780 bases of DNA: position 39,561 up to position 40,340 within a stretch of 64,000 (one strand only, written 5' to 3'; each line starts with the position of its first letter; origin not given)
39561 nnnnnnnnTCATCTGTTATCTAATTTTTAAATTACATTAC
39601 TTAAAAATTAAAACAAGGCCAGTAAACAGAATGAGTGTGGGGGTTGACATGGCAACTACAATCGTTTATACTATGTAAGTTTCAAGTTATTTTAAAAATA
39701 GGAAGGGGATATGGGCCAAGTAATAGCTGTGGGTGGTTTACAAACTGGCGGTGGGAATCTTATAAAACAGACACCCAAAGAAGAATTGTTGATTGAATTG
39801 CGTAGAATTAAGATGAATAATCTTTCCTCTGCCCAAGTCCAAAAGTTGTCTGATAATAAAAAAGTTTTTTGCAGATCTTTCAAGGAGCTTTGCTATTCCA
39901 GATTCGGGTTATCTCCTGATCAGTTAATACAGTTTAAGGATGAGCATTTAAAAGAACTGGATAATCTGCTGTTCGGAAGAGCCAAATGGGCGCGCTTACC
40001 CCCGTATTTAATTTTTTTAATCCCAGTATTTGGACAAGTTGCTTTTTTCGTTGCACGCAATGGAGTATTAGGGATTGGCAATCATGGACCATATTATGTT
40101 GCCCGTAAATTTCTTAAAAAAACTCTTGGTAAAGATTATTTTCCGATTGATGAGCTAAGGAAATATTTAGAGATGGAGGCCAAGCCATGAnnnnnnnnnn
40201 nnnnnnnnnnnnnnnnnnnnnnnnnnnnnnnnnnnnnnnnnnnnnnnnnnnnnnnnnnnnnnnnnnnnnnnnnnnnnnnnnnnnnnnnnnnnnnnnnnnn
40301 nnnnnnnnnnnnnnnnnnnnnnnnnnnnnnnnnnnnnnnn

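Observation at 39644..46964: Island of paralogous small proteins sharing an N-terminal MET..LIK[SQ]T motif, translationally coupled to a rhomboid protease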

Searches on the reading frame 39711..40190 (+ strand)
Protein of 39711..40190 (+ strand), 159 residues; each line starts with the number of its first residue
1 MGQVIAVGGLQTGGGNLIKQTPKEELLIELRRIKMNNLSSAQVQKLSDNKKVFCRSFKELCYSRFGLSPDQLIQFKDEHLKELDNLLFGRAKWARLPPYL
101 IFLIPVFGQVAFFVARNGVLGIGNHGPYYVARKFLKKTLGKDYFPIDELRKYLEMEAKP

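Call 6: search_protein_families(library=pfam, max_evalue=0.1, proteins=[window:39711-40190:+])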
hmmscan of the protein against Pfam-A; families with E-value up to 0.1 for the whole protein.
window:39711-40190:+ (159 aa): 0 families

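Call 14: find_homologous_proteins(query=A1, max_evalue=0.1)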
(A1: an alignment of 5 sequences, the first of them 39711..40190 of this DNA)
Query A1 (5 sequences) (159 aa, profile of the alignment): 3 proteins with E <= 0.1 among 5171 candidates.
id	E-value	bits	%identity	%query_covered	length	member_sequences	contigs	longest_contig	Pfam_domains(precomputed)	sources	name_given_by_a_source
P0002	1.6e-56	209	100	100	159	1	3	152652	-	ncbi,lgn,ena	-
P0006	1.0e-47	180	23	60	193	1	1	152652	-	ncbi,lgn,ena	-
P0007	4.3e-42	162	20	87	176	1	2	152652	-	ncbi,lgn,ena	-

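Call 21: search_protein_families(library=ncbifam, max_evalue=0.1, proteins=[window:39711-40190:+])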
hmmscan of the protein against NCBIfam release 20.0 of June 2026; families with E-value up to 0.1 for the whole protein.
window:39711-40190:+ (159 aa): 0 families

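Call 22: search_protein_families(library=phrogs, max_evalue=0.1, proteins=[window:39711-40190:+])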
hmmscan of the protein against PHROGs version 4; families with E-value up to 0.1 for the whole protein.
window:39711-40190:+ (159 aa): 0 families

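Call 23: search_protein_representatives(alignment_id=A1)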
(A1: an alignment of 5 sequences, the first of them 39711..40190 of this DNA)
Query: 5 sequences, 160 profile positions. Proteins with E-value up to 0.001 (for the whole library): 247; up to 1e-10: 112; up to 1e-30: 4. The best 150 are listed.
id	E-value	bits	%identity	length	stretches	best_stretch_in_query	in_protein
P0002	5.1e-57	208.7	-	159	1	1-160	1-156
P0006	3.2e-48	180.1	-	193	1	1-160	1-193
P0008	1.9e-44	167.8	-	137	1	9-156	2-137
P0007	1.4e-42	161.8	-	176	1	5-160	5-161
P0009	1.6e-29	119.2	-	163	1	6-151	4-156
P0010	6.4e-25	104.3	-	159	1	6-150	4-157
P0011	2.2e-24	102.6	-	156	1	11-153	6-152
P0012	1.6e-23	99.8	-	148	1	10-150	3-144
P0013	2.1e-23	99.4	-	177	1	8-155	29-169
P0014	4.9e-23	98.2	-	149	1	3-156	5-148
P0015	4.8e-22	95.0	-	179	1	16-153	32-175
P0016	9.5e-22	94.0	-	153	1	1-156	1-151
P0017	9.9e-22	94.0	-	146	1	9-155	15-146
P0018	2.4e-21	92.7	-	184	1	7-154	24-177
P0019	3.5e-21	92.2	-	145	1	18-149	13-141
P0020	1.7e-20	89.9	-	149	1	1-158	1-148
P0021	2.1e-20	89.6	-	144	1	9-154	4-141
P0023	2.3e-20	89.5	-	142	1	13-157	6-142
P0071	2.9e-14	69.7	-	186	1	11-148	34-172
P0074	3.8e-14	69.3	-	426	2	9-155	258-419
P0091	2.1e-12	63.7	-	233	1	12-156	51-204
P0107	2.8e-11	60.0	-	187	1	12-157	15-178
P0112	5.1e-11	59.2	-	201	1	13-158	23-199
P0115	6.7e-11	58.7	-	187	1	15-159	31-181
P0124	9.5e-10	55.0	-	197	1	12-155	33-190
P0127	1.5e-09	54.4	-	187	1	1-159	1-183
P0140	1.2e-08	51.4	-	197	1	6-140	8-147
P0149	3.3e-08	50.0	-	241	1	10-157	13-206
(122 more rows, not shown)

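Call 28: find_encoding_contigs(protein=P0009, flank=10000, max_places=4)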
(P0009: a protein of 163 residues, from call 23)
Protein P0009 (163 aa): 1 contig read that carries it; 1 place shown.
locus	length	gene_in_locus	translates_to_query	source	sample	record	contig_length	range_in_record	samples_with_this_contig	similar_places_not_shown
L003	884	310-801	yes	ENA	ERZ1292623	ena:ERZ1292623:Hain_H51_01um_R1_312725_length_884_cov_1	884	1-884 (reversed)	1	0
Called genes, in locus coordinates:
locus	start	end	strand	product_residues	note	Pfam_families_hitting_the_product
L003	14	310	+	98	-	-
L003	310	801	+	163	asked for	-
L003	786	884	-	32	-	?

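Call 44: search_protein_families(library=padloc, max_evalue=0.1, proteins=[window:39711-40190:+])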
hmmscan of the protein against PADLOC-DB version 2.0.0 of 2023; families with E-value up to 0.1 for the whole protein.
window:39711-40190:+ (159 aa): 0 families

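Call 47: search_solved_structures(query=A3, max_evalue=1)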
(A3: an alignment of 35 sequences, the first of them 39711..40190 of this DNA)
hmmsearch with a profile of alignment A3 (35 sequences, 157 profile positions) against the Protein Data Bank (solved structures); distinct sequences matched with E-value up to 1: 14.
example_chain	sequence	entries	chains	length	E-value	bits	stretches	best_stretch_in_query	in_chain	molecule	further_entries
9hd7_U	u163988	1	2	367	9e-06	28.7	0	95-114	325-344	Chloroplast PsbY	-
2e52_A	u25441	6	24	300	0.21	14.5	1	39-82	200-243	Type II restriction enzyme HindIII | Type-2 restriction enzyme HindIII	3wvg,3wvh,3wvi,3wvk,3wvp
3a4k_A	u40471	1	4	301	0.21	14.5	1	39-82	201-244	Type-2 restriction enzyme HindIII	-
4txy_A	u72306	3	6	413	0.26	14.2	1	25-87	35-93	Cyclic AMP-GMP synthase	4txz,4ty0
4u0l_A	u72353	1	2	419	0.27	14.2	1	25-87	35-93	Cyclic AMP-GMP synthase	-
4u0m_A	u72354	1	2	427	0.28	14.1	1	25-87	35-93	Cyclic AMP-GMP synthase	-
4u03_A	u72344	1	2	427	0.28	14.1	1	25-87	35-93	Cyclic AMP-GMP synthase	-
5go3_A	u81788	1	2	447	0.3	14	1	25-87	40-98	Cyclic GMP-AMP synthase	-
8a22_Ak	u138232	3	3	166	0.31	14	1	36-105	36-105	uL16m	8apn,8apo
2qxl_A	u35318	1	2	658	0.47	13.4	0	41-97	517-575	Heat shock protein homolog SSE1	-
3c7n_A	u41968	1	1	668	0.48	13.3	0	41-97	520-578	Heat shock protein homolog SSE1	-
4xj1_A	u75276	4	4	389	0.57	13.1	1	25-87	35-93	Cyclic AMP-GMP synthase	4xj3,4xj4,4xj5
4u0n_A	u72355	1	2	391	0.66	12.9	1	25-87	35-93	Cyclic AMP-GMP synthase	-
9eho_QQ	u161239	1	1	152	0.81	12.6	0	39-83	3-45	Small ribosomal subunit protein uS19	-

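Call 48: search_protein_families(library=pfam, max_evalue=0.01, proteins=[P0074, P0091, P0149, P0112, P0124, P0140, P0071, P0107, P0115, P0127])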
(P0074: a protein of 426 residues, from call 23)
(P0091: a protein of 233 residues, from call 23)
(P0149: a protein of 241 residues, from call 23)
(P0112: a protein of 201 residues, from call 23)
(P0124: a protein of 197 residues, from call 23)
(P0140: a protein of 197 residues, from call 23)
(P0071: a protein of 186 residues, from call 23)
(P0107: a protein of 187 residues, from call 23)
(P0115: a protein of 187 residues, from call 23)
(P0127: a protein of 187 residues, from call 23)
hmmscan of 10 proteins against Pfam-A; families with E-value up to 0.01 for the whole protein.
P0074 (426 aa): 0 families

P0091 (233 aa): 0 families

P0149 (241 aa): 0 families

P0112 (201 aa): 0 families

P0124 (197 aa): 0 families

P0140 (197 aa): 0 families

P0071 (186 aa): 1 family
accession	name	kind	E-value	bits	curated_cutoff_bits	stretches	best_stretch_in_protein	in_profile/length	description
PF12726.12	SEN1_N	-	0.0006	18.6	24.7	1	30-126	35-132/747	SEN1 N terminal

P0107 (187 aa): 0 families

P0115 (187 aa): 0 families

P0127 (187 aa): 0 families

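Call 61: predict_structure(alignment_id=A6)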
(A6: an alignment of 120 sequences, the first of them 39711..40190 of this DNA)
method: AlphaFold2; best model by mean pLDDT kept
length: 159 residues; sequences in the alignment: 120
mean_pLDDT: 85.7   pTM: 0.71
mean pLDDT of the five models: 85.7, 84.6, 84.6, 84.0, 84.0
residues with pLDDT >= 90: 92; 70-90: 42; 50-70: 22; < 50: 3
segments of 3 or more residues with pLDDT < 50: 9-11
pLDDT, mean of each block of 10 residues (from residue 1): 59 62 93 87 96 97 95 98 95 81 74 68 80 96 97 94
secondary structure, 60 per line:
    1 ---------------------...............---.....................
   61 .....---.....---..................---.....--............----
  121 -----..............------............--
elements in order: H22-36 H40-65 H69-73 H77-94 H98-102 H105-116 H126-139 H146-157

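Call 68: fold_search(model_id=the predicted structure, library=viral)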
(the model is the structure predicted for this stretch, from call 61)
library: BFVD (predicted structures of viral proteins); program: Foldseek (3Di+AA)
matches with E <= 10: 58; with E <= 0.001: 0
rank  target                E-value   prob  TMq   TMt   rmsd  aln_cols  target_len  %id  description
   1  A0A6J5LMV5            1.3e+00  0.10  0.21  0.08  17.0       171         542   15  Uncharacterized protein [uncultured Caudovirales phage]
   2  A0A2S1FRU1            1.5e+00  0.08  0.17  0.10  19.0       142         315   14  (no name in the UniProt tables at hand)
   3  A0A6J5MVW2            2.1e+00  0.06  0.19  0.14  22.4       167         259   12  Internal virion protein [uncultured Caudovirales phage]
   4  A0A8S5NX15            2.2e+00  0.07  0.18  0.18  21.4       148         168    9  Uncharacterized protein [Caudovirales sp. ct0FJ5]
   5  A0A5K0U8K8            2.3e+00  0.05  0.16  0.09  29.9       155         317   14  Uncharacterized protein [Yasminevirus sp. GU-2018]
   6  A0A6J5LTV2            2.7e+00  0.11  0.21  0.33  13.4       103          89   12  Uncharacterized protein [uncultured Caudovirales phage]
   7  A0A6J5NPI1            3.0e+00  0.05  0.15  0.22  16.4       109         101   17  Uncharacterized protein [uncultured Caudovirales phage]
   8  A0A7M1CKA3            3.2e+00  0.06  0.19  0.23  26.5       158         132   16  (no name in the UniProt tables at hand)
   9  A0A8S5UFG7            3.5e+00  0.06  0.21  0.12  20.6       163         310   15  Uncharacterized protein [Myoviridae sp. ctcyQ27]
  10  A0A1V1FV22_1          3.5e+00  0.03  0.16  0.04  16.5       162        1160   14  Putative structural protein [Azobacteroides phage ProJPt-Bp1]
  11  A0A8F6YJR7            3.9e+00  0.06  0.19  0.09  13.3       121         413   12  RNA-directed RNA polymerase (Fragment) [Cane toad-associated chuvirus]
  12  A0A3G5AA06            4.2e+00  0.02  0.12  0.12  18.5       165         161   13  Uncharacterized protein [Hyperionvirus sp.]
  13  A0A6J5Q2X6            4.6e+00  0.04  0.17  0.10  36.5       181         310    9  Intramolecular chaperone auto-processing domain containing protein [uncultured Caudovirales phage]
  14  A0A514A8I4            4.6e+00  0.02  0.16  0.11  26.1       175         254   17  Uncharacterized protein [Pantoea phage Kyle]
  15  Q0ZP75                5.2e+00  0.04  0.18  0.14  20.2       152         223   18  Uncharacterized protein [Neodiprion abietis nucleopolyhedrovirus]
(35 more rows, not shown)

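Call 69: find_encoding_contigs(protein=P0023, flank=8000, max_places=3)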
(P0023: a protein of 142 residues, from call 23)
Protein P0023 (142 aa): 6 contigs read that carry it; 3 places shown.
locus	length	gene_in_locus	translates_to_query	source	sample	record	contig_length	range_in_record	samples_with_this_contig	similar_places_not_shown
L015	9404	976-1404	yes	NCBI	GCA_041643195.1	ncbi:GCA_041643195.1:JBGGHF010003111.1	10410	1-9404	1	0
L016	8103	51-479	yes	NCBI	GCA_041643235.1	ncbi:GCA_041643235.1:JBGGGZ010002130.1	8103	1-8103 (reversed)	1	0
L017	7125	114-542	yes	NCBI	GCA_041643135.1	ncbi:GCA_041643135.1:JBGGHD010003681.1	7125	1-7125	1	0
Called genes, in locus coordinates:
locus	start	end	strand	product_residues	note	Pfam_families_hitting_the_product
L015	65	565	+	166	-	-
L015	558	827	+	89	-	-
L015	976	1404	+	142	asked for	-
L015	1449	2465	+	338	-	-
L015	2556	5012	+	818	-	PF00133:tRNA-synt_1, PF01406:tRNA-synt_1e (faint), PF09334:tRNA-synt_1g, PF13603:tRNA-synt_1_2, PF00133:tRNA-synt_1, PF08264:Anticodon_1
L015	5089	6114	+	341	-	PF04545:Sigma70_r4, PF05066:HARE-HTH (faint)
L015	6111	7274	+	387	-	PF26449:DUF8128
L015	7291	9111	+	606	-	PF02534:T4SS-DNA_transf (weak), PF10412:TrwB_AAD_bind, PF12696:TraG-D_C (weak), PF23477:zf_Tbcl_2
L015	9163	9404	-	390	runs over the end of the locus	PF00438:S-AdoMet_synt_N, PF02772:S-AdoMet_synt_M, PF02773:S-AdoMet_synt_C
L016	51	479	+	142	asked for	-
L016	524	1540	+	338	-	-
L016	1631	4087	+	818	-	PF00133:tRNA-synt_1, PF01406:tRNA-synt_1e (faint), PF09334:tRNA-synt_1g, PF13603:tRNA-synt_1_2, PF00133:tRNA-synt_1, PF08264:Anticodon_1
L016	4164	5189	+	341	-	PF04545:Sigma70_r4, PF05066:HARE-HTH (faint)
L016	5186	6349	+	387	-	PF26449:DUF8128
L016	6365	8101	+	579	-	?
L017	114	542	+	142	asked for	-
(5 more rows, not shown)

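Call 70: find_encoding_contigs(protein=P0021, flank=8000, max_places=3)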
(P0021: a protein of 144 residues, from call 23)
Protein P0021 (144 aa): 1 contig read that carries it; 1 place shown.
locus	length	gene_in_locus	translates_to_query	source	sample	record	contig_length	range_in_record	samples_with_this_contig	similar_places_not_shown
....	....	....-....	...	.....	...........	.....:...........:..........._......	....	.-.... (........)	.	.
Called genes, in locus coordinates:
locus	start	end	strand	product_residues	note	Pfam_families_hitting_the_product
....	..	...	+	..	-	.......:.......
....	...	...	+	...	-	-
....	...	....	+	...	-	-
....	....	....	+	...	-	-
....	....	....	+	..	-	-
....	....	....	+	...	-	-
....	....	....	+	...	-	-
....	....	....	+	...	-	-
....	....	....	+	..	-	-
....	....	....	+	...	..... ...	-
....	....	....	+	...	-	-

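Call 71: find_encoding_contigs(protein=P0020, flank=8000, max_places=3)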
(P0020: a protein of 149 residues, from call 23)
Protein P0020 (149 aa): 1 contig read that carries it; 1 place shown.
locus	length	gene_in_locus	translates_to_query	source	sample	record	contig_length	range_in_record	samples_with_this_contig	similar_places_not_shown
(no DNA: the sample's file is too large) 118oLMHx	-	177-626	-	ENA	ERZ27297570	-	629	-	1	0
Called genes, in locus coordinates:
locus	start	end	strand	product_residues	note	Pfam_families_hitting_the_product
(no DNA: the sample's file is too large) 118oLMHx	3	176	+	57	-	?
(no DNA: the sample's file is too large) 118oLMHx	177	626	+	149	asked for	-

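Call 80: find_encoding_contigs(protein=P0014, flank=8000, max_places=2)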
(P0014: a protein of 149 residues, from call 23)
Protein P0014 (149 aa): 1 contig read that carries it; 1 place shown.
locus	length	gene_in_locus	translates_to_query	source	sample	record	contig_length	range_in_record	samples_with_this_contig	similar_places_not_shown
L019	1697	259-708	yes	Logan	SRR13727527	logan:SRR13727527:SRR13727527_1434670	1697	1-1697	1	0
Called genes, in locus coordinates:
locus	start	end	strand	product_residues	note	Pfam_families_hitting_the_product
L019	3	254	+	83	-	?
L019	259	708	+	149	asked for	-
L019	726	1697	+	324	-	?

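Call 81: find_encoding_contigs(protein=P0149, flank=8000, max_places=2)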
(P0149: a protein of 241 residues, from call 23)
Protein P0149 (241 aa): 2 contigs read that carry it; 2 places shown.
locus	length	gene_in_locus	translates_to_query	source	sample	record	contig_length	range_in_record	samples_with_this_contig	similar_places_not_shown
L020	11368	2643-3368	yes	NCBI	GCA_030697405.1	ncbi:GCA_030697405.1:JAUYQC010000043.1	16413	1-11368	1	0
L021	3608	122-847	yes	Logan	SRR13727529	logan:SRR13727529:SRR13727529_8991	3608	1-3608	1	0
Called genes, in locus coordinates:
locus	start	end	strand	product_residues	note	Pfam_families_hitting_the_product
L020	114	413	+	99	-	-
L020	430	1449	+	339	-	-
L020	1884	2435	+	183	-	PF01694:Rhomboid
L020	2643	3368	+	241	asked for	-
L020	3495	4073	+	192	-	-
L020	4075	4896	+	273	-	-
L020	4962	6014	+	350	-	PF01467:CTP_transf_like, PF02457:DAC (faint)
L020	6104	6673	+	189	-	PF01398:JAB (weak)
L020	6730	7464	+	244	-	PF12705:PDDEXK_1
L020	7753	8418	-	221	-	-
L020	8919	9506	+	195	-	-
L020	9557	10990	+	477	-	PF13482:RNase_H_2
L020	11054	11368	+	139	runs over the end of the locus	-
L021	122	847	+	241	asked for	-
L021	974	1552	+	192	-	-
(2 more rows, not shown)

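Call 82: find_encoding_contigs(protein=P0016, flank=8000, max_places=2)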
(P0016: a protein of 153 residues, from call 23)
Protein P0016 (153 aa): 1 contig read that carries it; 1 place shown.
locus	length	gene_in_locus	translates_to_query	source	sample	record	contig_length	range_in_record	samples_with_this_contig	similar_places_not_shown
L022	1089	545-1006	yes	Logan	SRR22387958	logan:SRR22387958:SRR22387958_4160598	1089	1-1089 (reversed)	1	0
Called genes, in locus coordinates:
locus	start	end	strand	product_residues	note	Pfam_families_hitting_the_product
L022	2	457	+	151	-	?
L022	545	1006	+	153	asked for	-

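Call 93: find_encoding_contigs(protein=P0074, flank=8000, max_places=2)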
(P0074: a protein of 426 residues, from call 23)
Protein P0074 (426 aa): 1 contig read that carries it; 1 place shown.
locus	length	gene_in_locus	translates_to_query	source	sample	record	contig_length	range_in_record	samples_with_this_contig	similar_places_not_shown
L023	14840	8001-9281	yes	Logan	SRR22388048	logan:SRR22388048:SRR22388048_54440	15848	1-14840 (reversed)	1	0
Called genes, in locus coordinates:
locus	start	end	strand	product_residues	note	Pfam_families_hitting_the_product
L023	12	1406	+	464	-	PF13393:tRNA-synt_His, PF00587:tRNA-synt_2b, PF03129:HGTP_anticodon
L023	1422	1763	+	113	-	PF11969:DcpS_C, PF01230:HIT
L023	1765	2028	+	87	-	PF01165:Ribosomal_S21 (weak)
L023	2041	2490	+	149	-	PF09424:YqeY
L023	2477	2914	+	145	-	PF02130:YbeY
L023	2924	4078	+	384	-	PF11104:PilM_2 (faint), PF02491:SHS2_FTSA, PF14450:FtsA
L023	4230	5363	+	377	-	PF00091:Tubulin, PF12327:FtsZ_C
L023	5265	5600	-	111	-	-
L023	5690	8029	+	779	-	PF03477:ATP-cone, PF17975:RNR_Alpha, PF21995:RNR-II_ins_dom (faint), PF02867:Ribonuc_red_lgC (faint)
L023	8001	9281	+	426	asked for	-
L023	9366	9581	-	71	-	PF12728:HTH_17, PF00376:MerR, PF13411:MerR_1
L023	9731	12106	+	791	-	PF13174:TPR_6 (faint), PF07719:TPR_2 (faint), PF23914:TPR_CcmH_CycH (weak), PF14559:TPR_19 (weak), PF13371:TPR_9 (weak), PF14559:TPR_19 (weak), PF13432:TPR_16, PF14559:TPR_19 (weak), +6 more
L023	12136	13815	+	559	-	PF03023:MurJ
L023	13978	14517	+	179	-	-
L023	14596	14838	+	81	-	?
